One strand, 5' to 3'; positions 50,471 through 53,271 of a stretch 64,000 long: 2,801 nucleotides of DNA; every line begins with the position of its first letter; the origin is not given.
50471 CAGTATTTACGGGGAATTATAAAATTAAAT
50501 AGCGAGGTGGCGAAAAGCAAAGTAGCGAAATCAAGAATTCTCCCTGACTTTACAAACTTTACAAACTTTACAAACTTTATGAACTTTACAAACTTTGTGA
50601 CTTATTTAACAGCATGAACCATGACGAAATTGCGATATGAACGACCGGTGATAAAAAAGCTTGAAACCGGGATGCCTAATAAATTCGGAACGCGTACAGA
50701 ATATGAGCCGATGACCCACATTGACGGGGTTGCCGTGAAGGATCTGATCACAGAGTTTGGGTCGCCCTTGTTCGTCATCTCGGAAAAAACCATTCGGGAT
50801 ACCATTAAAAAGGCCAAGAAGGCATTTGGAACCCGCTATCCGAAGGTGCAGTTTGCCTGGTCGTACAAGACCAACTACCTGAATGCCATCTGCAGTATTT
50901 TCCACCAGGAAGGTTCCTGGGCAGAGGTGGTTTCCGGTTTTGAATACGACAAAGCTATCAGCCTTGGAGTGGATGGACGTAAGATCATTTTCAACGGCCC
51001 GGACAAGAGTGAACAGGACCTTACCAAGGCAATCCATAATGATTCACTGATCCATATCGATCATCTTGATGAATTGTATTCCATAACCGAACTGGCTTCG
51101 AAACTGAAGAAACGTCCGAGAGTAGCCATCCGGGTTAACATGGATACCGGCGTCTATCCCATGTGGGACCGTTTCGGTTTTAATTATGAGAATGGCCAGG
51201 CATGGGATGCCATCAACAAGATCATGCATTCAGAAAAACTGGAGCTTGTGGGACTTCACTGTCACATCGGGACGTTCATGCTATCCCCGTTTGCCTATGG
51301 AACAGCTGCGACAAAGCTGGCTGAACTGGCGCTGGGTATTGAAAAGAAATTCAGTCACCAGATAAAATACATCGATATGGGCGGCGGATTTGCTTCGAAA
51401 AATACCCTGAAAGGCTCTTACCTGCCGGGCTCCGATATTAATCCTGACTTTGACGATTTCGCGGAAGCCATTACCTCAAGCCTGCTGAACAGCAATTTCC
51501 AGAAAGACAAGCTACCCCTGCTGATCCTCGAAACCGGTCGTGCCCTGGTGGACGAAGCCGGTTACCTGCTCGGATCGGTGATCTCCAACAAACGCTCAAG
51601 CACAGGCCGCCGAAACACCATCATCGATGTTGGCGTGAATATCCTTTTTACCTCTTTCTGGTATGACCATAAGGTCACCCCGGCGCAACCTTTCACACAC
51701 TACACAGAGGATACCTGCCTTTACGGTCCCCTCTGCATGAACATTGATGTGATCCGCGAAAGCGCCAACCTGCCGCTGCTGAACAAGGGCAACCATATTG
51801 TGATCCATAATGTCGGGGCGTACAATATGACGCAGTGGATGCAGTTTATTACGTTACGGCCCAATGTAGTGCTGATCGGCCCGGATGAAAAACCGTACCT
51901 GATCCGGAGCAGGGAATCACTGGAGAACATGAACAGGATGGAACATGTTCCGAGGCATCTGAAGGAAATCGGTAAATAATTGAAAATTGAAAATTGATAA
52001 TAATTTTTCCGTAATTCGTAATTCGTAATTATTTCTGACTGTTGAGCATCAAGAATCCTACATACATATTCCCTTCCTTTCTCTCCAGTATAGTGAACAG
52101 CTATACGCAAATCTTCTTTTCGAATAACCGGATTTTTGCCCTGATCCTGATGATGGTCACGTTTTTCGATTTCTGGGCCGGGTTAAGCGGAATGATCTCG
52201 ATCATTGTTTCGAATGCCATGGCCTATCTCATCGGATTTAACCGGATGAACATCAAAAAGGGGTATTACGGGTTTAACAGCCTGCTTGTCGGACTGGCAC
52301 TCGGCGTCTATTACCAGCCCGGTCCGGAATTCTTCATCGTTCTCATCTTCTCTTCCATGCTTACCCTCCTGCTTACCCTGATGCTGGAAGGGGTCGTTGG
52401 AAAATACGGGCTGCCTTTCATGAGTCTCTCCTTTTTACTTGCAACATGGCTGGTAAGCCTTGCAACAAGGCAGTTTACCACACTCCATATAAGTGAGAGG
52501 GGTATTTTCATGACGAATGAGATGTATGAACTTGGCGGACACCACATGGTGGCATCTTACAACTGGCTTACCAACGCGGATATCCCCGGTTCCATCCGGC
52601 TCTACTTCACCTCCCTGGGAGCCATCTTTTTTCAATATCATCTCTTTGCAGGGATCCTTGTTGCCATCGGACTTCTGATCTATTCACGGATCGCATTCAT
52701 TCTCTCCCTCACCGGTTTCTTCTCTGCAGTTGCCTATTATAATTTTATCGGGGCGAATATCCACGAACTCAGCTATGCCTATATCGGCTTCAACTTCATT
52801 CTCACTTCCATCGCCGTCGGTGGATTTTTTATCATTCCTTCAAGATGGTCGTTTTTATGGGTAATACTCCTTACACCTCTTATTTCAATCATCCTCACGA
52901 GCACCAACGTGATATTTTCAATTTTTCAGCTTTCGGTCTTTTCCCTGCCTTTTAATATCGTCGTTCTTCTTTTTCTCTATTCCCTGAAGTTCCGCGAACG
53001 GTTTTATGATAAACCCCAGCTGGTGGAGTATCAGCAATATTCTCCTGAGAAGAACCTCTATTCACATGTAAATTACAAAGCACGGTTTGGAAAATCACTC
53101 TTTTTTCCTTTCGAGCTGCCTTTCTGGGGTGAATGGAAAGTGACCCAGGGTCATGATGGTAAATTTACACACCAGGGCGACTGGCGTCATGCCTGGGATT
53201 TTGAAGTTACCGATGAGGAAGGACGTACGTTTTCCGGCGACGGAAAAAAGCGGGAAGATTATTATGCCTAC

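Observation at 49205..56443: Candidate uncharacterised system: PqqD-like small protein + ATP-grasp ligase + PLP decarboxylase wired to a channel/M23 fusion, an outer-membrane barrel and a TPR protein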

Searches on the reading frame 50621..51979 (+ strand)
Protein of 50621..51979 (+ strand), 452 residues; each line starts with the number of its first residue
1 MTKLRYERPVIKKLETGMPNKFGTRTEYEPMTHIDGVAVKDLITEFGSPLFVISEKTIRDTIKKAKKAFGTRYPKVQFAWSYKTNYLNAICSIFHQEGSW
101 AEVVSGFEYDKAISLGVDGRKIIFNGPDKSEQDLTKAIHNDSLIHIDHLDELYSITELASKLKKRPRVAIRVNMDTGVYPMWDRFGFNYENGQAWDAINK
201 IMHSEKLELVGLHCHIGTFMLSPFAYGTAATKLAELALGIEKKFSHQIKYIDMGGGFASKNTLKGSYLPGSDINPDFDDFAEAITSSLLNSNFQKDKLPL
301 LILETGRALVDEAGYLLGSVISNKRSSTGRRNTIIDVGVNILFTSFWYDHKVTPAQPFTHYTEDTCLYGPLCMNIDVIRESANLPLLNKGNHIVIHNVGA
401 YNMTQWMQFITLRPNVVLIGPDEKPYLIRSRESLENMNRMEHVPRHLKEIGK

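Call 3: search_protein_families(library=pfam, proteins=[window:50621-51979:+], max_evalue=0.01)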
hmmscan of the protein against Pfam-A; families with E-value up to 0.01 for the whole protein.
window:50621-51979:+ (452 aa): 3 families
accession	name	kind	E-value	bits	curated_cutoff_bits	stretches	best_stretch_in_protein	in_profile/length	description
PF02784.22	Orn_Arg_deC_N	-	4.2e-31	108.6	23.4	1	60-310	2-246/247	Pyridoxal-dependent decarboxylase, pyridoxal binding domain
PF00278.28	Orn_DAP_Arg_deC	-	1.1e-12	48.5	23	1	310-399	4-95/95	Pyridoxal-dependent decarboxylase, C-terminal sheet domain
PF01168.26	Ala_racemase_N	-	9.3e-06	25.9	24.1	1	116-220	66-160/220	Alanine racemase, N-terminal domain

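Call 4: search_protein_families(library=ncbifam, proteins=[window:50621-51979:+], max_evalue=0.01)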
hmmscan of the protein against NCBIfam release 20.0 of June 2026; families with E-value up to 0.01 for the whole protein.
window:50621-51979:+ (452 aa): 7 families
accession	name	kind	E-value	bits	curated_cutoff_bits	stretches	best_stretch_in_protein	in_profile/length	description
NF041039.1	FslC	exception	7.2e-72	242.5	500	1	38-431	18-415/418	rhizoferrin biosystnesis N-citrylornithine decarboxylase FslC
TIGR01048.1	lysA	equivalog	1.7e-65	221.1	297.9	1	31-439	8-414/417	diaminopimelate decarboxylase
TIGR03099.1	dCO2ase_PEP1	hypoth_equivalog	8.7e-39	133.7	478.45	1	31-403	7-380/398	pyridoxal-dependent decarboxylase, exosortase A system-associated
NF052544.1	OrLyDeCDokD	equivalog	3.4e-38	131.4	700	1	33-440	27-458/461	ornithine/lysine decarboxylase DokD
NF006515.0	PRK08961.1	equivalog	1.6e-19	69.4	802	1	47-403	502-842/861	bifunctional aspartate kinase/diaminopimelate decarboxylase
TIGR01273.1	speA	equivalog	6e-14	51.4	624.1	1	135-333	158-361/624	arginine decarboxylase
NF003763.0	PRK05354.1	equivalog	6.6e-12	44.7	369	1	136-328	167-364/636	biosynthetic arginine decarboxylase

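Call 15: search_solved_structures(query=window:50621-51979:+, max_evalue=1e-10)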
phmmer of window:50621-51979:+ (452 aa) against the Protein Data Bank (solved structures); distinct sequences matched with E-value up to 1e-10: 32.
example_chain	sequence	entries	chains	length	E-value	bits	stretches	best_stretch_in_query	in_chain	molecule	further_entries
7kh2_A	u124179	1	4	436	1.7e-58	201.9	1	36-432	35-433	N-citrylornithine decarboxylase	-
1twi_A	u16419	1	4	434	7.6e-41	143.7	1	33-447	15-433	Diaminopimelate decarboxylase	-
1tuf_A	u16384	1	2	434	7.7e-41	143.7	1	33-447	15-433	Diaminopimelate decarboxylase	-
2p3e_A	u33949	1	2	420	4.4e-40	141.2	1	32-434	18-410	Diaminopimelate decarboxylase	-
4xg1_A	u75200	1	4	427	2.2e-30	109.3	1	33-443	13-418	Diaminopimelate decarboxylase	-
3c5q_A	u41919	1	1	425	4.2e-29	105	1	44-442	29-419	Diaminopimelate decarboxylase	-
2qgh_A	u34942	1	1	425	5e-29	104.8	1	44-442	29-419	Diaminopimelate decarboxylase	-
3n2b_A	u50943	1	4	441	7.8e-29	104.1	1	35-443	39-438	Diaminopimelate decarboxylase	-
6n2f_A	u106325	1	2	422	4.6e-25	91.7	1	32-435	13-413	Diaminopimelate decarboxylase 2, chloroplastic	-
6n2a_A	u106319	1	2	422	5.5e-24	88.2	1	32-435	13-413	Diaminopimelate decarboxylase 1, chloroplastic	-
8d2y_A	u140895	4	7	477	6.6e-21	78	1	34-439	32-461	D-ornithine/D-lysine decarboxylase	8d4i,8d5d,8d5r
8d88_A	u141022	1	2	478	6.6e-21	78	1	34-439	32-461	D-ornithine/D-lysine decarboxylase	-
6n2h_A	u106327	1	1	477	9.6e-21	77.5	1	34-439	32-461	D-ornithine/D-lysine decarboxylase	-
10li_A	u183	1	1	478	1e-20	77.4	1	34-439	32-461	Diaminopimelate decarboxylase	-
1hkv_A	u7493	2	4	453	1.3e-20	77.1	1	30-441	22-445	DIAMINOPIMELATE DECARBOXYLASE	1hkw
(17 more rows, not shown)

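Call 53: search_solved_structures(query=window:50621-51979:+, max_evalue=1e-35, show_alignments=2)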
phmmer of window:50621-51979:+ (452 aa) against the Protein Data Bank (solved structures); distinct sequences matched with E-value up to 1e-35: 4.
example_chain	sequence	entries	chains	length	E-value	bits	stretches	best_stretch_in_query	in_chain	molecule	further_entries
7kh2_A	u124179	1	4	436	1.7e-58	201.9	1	36-432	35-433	N-citrylornithine decarboxylase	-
1twi_A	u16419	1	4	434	7.6e-41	143.7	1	33-447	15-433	Diaminopimelate decarboxylase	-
1tuf_A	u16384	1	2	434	7.7e-41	143.7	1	33-447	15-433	Diaminopimelate decarboxylase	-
2p3e_A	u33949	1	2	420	4.4e-40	141.2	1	32-434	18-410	Diaminopimelate decarboxylase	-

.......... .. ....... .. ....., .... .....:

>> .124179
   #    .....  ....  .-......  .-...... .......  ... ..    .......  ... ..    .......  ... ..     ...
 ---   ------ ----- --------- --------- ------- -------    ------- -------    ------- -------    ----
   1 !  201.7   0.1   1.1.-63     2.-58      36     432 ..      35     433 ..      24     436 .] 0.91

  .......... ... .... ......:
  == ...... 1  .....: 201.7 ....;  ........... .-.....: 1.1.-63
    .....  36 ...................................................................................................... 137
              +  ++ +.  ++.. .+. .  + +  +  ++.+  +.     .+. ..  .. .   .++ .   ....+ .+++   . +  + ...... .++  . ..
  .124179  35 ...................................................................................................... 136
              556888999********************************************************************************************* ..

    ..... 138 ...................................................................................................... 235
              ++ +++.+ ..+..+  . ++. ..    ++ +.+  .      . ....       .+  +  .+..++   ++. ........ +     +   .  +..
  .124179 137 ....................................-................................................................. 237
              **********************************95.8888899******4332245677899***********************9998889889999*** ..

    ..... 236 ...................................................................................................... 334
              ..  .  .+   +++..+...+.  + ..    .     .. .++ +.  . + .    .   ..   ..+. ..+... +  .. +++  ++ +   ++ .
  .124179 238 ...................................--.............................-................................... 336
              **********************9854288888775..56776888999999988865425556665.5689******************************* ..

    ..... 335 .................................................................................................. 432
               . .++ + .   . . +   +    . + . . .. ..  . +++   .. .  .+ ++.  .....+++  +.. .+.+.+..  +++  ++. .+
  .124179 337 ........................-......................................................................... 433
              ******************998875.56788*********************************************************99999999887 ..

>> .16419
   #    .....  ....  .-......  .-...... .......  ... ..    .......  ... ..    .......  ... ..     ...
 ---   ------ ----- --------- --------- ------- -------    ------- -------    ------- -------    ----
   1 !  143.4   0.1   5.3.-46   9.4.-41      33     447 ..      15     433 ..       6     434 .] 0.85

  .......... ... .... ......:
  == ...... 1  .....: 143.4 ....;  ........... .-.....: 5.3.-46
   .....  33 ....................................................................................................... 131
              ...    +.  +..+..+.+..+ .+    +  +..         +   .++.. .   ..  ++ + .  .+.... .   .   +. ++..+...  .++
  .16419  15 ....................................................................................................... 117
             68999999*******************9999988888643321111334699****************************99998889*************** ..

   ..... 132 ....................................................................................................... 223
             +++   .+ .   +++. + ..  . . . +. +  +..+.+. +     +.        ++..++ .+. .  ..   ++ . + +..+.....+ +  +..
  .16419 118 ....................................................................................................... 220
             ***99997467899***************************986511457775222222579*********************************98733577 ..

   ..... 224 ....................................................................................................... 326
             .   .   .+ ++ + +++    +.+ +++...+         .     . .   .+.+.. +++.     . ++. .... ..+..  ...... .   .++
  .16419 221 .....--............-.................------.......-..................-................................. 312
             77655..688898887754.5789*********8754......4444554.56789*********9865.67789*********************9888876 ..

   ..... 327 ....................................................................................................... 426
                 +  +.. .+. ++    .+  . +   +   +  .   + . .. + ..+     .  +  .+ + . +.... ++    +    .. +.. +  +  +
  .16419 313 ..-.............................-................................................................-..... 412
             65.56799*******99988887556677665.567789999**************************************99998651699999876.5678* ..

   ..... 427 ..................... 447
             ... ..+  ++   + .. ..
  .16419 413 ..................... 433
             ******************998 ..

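Call 69: search_protein_families(library=padloc, proteins=[window:50621-51979:+], max_evalue=0.01)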
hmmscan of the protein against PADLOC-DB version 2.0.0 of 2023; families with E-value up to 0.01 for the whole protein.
window:50621-51979:+ (452 aa): 0 families

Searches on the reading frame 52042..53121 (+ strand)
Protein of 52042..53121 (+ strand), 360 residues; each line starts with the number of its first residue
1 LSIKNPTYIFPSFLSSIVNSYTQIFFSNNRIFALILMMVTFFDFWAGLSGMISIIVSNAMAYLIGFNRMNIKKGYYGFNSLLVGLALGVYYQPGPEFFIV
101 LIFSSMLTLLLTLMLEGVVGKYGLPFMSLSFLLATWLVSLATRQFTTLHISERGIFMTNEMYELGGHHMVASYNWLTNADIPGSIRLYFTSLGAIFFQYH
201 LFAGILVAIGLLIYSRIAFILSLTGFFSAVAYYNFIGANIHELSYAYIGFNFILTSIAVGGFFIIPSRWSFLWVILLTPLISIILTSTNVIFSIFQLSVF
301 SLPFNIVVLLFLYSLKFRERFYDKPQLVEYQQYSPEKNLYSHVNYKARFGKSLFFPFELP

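Call 39: search_solved_structures(query=window:52042-53121:+, max_evalue=1e-15, show_alignments=2)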
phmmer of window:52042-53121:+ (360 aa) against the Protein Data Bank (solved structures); distinct sequences matched with E-value up to 1e-15: 4.
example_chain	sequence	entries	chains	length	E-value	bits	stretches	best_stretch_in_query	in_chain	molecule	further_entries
3me1_A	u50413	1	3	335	1.5e-21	80.4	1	4-339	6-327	Urea transporter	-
3k3f_A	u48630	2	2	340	1.7e-21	80.3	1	4-339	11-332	Urea transporter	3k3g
3m6e_A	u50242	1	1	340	1.3e-20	77.4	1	4-339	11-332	Putative urea transporter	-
8blo_A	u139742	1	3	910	8.8e-19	71.4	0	7-325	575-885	Urea transporter 2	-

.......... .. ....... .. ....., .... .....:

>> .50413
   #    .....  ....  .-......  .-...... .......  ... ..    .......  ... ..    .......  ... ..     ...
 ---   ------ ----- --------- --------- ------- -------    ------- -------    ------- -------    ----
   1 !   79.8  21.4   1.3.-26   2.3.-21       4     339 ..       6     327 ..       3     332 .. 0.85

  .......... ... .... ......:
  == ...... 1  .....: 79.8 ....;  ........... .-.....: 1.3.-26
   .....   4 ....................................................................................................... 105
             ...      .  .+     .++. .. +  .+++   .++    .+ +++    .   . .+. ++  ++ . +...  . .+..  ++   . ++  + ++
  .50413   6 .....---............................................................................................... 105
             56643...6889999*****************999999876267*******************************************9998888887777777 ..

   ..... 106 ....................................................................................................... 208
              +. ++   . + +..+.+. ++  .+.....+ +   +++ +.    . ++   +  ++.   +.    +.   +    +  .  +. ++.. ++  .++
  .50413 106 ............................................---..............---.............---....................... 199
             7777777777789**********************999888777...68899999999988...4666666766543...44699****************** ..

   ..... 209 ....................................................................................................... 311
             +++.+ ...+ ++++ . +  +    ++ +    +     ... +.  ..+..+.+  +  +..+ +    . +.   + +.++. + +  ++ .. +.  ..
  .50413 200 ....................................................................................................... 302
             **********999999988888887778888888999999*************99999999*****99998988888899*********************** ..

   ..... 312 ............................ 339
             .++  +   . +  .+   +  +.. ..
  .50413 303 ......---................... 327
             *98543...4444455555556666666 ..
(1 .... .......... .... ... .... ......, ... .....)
